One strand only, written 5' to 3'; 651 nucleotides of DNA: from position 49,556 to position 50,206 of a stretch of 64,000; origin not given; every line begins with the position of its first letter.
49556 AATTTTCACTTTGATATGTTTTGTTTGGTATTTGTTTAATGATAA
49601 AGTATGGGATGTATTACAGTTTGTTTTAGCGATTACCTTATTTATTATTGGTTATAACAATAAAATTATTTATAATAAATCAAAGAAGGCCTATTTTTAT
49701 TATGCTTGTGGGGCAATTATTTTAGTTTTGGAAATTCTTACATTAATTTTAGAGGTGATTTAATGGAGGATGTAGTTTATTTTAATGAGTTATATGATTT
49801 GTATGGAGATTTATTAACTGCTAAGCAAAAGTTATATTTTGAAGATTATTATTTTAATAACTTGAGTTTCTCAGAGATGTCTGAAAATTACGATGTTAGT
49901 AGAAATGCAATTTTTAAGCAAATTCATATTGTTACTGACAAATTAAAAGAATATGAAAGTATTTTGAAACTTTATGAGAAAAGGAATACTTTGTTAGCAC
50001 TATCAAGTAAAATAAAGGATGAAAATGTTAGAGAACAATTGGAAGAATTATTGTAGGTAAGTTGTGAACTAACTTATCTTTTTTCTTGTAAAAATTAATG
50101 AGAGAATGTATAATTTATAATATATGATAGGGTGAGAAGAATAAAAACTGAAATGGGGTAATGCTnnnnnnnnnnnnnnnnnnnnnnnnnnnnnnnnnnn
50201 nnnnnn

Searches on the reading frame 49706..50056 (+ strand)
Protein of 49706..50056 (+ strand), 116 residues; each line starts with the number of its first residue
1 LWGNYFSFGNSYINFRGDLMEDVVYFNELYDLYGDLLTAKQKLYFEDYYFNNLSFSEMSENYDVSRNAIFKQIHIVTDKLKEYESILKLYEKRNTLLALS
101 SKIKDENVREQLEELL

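Call 5: search_protein_families(library=pfam, proteins=[window:49706-50056:+], max_evalue=0.01)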
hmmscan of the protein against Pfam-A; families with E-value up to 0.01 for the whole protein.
window:49706-50056:+ (116 aa): 2 families
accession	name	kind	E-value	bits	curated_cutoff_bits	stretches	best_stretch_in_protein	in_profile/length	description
PF04297.20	UPF0122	-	2e-22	79.8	22.7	1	21-112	2-94/101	Putative helix-turn-helix protein, YlxM / p13 like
PF04545.22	Sigma70_r4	-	0.0032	17.4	24.1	1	37-81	5-49/50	Sigma-70, region 4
